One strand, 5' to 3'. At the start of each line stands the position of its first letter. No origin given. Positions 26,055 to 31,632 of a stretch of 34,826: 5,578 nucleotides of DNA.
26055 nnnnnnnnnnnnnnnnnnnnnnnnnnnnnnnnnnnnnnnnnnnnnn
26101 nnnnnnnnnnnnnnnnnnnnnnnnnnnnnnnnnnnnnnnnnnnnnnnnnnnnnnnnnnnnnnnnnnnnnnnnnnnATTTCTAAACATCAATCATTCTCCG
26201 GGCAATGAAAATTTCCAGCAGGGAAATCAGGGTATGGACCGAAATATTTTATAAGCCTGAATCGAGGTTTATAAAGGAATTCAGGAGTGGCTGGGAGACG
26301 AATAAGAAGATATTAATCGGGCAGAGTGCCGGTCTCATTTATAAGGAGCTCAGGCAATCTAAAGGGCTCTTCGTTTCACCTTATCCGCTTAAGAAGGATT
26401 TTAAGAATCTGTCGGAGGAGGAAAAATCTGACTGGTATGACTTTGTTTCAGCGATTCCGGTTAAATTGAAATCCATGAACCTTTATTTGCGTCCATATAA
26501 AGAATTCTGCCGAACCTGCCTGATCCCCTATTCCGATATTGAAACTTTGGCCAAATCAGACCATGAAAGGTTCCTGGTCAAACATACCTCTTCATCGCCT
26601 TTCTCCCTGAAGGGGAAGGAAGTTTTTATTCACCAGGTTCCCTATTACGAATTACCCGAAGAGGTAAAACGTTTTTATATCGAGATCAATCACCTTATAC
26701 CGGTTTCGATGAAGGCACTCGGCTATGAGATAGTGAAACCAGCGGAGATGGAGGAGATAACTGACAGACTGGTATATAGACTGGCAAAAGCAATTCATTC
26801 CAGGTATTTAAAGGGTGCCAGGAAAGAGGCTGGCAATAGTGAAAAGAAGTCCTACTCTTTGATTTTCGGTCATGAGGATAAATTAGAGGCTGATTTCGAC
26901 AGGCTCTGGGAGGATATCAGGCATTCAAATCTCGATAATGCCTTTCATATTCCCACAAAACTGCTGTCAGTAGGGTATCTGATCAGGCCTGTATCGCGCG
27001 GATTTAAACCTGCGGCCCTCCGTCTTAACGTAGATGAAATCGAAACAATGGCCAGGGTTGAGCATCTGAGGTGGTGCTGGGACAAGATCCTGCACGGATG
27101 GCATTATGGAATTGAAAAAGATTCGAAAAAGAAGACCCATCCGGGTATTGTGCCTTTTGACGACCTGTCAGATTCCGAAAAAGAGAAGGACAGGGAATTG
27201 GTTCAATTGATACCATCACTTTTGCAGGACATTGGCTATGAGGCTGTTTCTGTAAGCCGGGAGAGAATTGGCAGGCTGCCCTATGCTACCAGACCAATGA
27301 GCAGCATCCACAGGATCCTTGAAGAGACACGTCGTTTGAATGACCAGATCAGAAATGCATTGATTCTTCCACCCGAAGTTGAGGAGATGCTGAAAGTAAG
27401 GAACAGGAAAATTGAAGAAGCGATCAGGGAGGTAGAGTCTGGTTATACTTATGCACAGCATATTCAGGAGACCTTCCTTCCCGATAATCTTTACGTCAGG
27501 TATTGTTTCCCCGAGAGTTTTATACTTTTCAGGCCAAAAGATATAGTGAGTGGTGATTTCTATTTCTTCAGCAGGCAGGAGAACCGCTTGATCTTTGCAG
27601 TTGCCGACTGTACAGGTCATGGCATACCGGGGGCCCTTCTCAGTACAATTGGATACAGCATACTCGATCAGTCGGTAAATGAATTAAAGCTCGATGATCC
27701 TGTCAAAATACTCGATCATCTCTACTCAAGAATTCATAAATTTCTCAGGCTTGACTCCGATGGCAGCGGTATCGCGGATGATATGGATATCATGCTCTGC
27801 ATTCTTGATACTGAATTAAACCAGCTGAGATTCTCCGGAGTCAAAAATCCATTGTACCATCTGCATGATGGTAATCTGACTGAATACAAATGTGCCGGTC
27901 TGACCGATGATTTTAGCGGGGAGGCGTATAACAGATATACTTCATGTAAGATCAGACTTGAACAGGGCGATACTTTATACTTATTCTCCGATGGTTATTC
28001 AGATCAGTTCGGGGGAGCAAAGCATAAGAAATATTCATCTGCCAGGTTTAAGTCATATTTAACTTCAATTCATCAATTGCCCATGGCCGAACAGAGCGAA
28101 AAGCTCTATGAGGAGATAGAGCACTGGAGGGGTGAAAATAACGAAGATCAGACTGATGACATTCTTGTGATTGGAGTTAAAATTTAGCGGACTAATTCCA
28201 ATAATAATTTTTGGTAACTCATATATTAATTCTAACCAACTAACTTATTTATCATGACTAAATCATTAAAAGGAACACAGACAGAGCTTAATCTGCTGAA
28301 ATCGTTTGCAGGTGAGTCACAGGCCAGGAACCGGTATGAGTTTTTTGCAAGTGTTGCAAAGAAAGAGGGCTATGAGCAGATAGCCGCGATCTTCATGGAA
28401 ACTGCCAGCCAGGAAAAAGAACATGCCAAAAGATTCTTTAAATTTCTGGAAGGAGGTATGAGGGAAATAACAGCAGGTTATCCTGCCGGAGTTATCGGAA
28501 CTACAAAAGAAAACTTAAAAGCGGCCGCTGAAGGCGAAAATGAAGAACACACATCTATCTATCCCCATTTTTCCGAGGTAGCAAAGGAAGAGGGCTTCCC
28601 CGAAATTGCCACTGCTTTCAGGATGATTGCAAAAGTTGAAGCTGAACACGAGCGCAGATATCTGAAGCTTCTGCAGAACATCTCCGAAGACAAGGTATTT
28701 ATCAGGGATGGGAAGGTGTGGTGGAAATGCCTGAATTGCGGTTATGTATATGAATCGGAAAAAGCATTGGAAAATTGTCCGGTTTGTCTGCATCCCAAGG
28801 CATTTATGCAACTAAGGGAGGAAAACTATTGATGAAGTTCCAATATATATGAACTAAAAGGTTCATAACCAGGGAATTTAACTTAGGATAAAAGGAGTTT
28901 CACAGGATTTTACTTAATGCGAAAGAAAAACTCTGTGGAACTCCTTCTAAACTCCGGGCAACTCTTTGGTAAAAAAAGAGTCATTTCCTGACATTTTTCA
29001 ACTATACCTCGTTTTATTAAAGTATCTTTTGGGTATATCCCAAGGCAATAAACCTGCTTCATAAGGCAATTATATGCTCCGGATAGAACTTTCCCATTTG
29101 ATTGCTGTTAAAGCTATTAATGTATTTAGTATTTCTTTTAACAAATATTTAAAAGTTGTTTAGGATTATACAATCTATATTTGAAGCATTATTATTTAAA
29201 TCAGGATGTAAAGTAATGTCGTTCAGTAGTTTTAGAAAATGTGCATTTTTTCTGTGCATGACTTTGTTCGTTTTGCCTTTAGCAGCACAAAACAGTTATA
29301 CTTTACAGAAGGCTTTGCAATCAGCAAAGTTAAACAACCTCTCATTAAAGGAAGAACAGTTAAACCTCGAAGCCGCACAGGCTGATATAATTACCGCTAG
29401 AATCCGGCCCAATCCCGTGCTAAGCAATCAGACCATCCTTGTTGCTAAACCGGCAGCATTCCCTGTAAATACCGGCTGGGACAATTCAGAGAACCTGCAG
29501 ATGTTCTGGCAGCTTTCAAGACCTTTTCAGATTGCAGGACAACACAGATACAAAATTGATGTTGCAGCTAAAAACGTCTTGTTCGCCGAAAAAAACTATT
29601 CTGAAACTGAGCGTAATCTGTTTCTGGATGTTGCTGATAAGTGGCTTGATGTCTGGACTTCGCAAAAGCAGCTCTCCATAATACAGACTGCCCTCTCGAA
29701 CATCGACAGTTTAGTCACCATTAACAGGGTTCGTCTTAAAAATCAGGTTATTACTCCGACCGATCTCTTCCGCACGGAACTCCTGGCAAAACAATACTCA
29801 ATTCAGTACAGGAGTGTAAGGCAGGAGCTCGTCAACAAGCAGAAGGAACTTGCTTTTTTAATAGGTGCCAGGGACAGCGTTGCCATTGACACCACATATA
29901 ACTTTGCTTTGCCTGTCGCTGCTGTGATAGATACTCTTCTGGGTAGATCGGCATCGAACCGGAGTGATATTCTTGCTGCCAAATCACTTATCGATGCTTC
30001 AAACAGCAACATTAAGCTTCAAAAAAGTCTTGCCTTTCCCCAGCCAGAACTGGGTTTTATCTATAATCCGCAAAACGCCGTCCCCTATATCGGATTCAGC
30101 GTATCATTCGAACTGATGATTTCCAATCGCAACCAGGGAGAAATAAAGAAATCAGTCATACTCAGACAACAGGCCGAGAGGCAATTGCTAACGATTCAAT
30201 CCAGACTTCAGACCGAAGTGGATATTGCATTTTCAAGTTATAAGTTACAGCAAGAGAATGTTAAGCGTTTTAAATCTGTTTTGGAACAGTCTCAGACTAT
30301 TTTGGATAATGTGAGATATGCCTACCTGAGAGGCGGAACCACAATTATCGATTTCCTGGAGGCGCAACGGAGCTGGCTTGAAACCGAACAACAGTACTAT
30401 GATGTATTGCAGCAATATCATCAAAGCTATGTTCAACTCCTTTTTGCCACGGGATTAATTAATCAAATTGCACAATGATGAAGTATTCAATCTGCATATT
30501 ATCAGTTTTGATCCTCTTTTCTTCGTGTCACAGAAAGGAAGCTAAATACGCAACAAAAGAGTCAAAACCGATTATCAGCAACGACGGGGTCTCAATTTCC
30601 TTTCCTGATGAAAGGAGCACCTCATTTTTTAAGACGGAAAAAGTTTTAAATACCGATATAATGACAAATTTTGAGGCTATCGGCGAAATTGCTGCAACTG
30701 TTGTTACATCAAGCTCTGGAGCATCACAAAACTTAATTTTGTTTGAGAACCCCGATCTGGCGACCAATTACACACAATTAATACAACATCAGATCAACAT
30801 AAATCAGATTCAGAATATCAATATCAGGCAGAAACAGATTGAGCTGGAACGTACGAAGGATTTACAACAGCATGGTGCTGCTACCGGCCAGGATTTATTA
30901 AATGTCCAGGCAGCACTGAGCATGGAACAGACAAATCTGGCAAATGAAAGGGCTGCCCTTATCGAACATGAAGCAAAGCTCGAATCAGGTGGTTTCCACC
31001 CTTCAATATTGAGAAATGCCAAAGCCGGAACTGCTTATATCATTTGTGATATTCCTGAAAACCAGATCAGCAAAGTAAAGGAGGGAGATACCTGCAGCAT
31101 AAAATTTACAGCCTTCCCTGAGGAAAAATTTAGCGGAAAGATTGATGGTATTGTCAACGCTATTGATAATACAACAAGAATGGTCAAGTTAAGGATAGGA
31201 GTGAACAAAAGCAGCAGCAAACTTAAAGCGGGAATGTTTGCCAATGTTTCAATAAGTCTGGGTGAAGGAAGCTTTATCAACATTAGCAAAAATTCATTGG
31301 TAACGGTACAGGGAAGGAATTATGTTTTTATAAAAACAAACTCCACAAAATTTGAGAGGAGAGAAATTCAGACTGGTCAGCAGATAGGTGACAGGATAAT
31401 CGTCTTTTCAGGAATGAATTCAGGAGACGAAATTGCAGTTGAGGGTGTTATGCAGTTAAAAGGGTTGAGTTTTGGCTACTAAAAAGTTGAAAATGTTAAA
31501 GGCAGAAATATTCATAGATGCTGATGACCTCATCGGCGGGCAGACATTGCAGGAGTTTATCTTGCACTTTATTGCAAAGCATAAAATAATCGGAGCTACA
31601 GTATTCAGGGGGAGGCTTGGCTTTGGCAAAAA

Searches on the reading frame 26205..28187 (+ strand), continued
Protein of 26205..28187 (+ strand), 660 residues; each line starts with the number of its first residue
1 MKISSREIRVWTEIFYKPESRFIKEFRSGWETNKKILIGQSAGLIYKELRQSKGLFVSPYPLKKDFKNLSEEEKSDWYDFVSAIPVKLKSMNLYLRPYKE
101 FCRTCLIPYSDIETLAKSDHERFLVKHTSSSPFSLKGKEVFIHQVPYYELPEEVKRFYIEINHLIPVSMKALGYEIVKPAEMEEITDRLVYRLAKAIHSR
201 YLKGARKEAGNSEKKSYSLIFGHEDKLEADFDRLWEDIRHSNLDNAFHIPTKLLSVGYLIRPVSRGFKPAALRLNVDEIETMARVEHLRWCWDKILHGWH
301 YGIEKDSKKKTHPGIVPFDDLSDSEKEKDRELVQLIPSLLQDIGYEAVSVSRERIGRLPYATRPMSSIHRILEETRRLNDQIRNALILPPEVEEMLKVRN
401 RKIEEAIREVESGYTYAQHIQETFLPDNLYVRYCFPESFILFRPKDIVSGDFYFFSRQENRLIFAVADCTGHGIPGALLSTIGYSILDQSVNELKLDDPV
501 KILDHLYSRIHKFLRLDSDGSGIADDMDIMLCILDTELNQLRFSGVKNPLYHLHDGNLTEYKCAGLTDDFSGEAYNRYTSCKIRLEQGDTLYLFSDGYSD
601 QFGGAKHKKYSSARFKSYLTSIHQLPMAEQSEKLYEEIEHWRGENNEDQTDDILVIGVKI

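Call 32: search_solved_structures(query=window:26205-28187:+, max_evalue=0.01, show_alignments=2)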
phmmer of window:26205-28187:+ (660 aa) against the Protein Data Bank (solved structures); distinct sequences matched with E-value up to 0.01: 63 (the best 60 are shown).
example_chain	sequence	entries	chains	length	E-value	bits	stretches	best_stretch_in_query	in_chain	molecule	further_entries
6k4e_A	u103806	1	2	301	2.3e-35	125.4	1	393-657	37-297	Putative serine phosphatase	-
6x34_B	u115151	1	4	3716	1.6e-20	76.4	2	263-356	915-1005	Ryanodine Receptor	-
6x32_B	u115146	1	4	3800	1.3e-17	66.8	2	279-330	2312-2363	Ryanodine Receptor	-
9c1e_B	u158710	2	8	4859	2.4e-17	65.9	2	264-336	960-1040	Ryanodine receptor 3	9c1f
6x35_B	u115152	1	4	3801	3e-17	65.6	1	279-330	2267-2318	Ryanodine Receptor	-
5l1d_A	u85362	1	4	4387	3.1e-17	65.5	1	277-351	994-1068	Ryanodine Receptor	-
8uq2_A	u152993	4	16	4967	3.4e-17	65.4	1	277-351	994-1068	Ryanodine receptor 2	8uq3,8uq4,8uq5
6x33_B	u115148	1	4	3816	4.6e-17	65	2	279-330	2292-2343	Ryanodine Receptor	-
7u9x_A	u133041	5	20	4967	6.3e-17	64.5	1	277-351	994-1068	Ryanodine receptor 2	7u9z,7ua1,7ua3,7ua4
8uxf_A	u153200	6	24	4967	6.3e-17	64.5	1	277-351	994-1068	Ryanodine receptor 2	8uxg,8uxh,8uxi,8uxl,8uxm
7u9q_A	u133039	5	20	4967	6.3e-17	64.5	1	277-351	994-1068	Ryanodine receptor 2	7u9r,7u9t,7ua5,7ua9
8uxc_A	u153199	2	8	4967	6.3e-17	64.5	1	277-351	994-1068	Ryanodine receptor 2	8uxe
5go9_A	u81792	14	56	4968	1.5e-16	63.3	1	277-351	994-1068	RyR2 | Ryanodine receptor 2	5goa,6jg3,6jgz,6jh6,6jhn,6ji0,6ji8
8dty_A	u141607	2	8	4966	1.5e-16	63.2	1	277-350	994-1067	Ryanodine receptor 2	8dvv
5t9v_B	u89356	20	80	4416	1.6e-16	63.2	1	279-330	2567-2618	Ryanodine receptor 1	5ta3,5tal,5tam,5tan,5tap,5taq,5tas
6uag_A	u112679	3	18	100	5.9e-08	34.9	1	280-345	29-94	Putative ryanodine receptor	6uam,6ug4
3nrt_A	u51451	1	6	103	8.6e-08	34.3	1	280-345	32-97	Putative ryanodine receptor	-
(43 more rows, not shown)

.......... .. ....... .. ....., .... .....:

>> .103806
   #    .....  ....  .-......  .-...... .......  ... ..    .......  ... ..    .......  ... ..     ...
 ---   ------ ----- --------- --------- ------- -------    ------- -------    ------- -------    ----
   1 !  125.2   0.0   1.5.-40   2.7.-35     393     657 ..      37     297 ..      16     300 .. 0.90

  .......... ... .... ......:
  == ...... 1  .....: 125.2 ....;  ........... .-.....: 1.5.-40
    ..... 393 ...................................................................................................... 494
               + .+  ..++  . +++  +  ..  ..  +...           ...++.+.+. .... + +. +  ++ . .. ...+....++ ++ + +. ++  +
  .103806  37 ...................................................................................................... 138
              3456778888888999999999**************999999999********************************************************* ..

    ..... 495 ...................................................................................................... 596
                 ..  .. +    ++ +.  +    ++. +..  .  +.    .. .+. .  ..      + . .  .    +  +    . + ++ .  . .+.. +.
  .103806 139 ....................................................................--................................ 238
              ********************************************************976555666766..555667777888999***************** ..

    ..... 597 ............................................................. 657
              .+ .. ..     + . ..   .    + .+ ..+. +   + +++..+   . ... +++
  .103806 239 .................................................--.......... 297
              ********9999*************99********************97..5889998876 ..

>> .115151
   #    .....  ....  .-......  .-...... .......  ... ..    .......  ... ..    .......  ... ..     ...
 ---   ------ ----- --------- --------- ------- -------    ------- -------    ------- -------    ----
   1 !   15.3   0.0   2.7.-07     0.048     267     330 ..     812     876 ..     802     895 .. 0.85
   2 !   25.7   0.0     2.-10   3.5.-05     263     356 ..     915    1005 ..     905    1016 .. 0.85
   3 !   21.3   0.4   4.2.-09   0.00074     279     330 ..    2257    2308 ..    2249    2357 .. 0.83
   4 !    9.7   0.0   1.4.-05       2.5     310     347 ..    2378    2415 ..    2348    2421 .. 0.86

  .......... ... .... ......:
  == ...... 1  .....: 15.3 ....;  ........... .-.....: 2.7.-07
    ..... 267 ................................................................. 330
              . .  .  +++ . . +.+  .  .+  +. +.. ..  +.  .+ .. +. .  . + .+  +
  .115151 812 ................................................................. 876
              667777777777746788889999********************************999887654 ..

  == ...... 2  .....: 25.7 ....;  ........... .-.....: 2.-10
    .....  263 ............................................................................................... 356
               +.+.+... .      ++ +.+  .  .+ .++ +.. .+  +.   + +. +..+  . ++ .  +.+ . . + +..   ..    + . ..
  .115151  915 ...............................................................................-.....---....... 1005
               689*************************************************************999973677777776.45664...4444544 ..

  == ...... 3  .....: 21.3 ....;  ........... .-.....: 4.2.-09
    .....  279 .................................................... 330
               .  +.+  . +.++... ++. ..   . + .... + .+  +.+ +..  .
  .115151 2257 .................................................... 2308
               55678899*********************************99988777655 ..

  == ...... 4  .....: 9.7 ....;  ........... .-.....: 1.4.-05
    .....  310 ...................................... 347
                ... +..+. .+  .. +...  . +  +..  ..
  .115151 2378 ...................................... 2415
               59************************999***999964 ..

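Call 72: search_protein_families(library=padloc, proteins=[window:26205-28187:+], max_evalue=0.01)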
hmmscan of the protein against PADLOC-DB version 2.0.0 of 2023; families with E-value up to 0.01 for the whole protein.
window:26205-28187:+ (660 aa): 0 families

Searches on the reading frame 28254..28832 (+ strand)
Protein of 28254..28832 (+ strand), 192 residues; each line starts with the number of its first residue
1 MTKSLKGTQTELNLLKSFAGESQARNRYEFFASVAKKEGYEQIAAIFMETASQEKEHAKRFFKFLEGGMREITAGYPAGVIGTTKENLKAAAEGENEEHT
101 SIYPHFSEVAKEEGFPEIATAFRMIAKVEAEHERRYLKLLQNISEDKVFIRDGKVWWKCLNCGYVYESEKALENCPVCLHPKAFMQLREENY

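Call 3: search_protein_families(library=pfam, proteins=[window:28254-28832:+], max_evalue=0.01)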
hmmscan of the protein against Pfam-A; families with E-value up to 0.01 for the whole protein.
window:28254-28832:+ (192 aa): 6 families
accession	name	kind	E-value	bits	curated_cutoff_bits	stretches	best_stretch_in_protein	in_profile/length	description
PF02915.23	Rubrerythrin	-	5e-32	111.6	22.8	1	13-140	2-137/137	Rubrerythrin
PF21349.2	RUBY_RBDX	-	1.1e-11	44.4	26.5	1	157-183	1-27/30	Rubrerythrin, rubredoxin-like domain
PF00210.30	Ferritin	-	1.1e-08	35.6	24.5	1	14-144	4-140/142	Ferritin-like domain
PF23458.2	DUF7130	-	0.00023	21.5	35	1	137-187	36-85/89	Domain of unknown function (DUF7130)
PF23455.1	DUF7129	-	0.0055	16.9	30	0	158-178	13-33/45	Domain of unknown function (DUF7129)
PF23447.1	DUF7128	-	0.0087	16.4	25.7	0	151-170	7-26/44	Domain of unknown function (DUF7128)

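Call 4: search_protein_families(library=ncbifam, proteins=[window:28254-28832:+], max_evalue=0.01)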
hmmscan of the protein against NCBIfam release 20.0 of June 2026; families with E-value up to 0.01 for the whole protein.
window:28254-28832:+ (192 aa): 7 families
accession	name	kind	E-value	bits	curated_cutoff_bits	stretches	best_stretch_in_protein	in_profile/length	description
NF045767.1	RuberyRbr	equivalog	3.1e-88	294.9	200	1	3-192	2-194/194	rubrerythrin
NF045783.1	Nigrythrn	equivalog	8.8e-24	84.7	340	1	10-184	29-198/202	nigerythrin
NF045676.1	FeExpMbfA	equivalog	7.7e-07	28.8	450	1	86-142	10-65/318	iron exporter MbfA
NF033497.1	rubre_like_arch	subfamily_domain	0.0015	18.2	32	1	159-178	3-22/34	rubrerythrin-like domain-containing protein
NF001385.0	PRK00279.2-3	equivalog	0.0016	18.1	315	1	112-179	87-153/213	adenylate kinase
NF006576.0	PRK09101.1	equivalog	0.0026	16.7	346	0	5-68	243-296/376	class Ia ribonucleoside-diphosphate reductase subunit beta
NF058679.1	EncB_fam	subfamily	0.0067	16.4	90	0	15-66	26-74/117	encapsulin nanocompartment ferritin-likeEncB family encapsulin nanocompartment ferritin-like cargo protein cargo protein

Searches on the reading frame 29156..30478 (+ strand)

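Call 3: search_protein_families(library=pfam, proteins=[window:29156-30478:+], max_evalue=0.01)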
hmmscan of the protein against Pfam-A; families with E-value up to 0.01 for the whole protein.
window:29156-30478:+ (440 aa): 1 family
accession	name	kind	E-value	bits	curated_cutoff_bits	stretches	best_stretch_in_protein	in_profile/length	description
PF02321.23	OEP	-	2.7e-38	132.1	22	2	259-433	2-187/187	Outer membrane efflux protein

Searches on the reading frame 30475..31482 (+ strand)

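Call 3: search_protein_families(library=pfam, proteins=[window:30475-31482:+], max_evalue=0.01)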
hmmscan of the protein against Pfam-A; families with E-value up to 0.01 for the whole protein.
window:30475-31482:+ (335 aa): 3 families
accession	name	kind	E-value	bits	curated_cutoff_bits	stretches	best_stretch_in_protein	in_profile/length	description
PF16576.10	HlyD_D23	-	5.6e-17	62.2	30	1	182-256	140-214/214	Barrel-sandwich domain of CusB or HlyD membrane-fusion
PF00529.27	CusB_dom_1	-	1.1e-05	26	26.5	0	278-322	26-89/89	Cation efflux system protein CusB domain 1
PF13437.12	HlyD_3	-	0.00011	23.3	22.2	1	189-253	38-106/106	HlyD family secretion protein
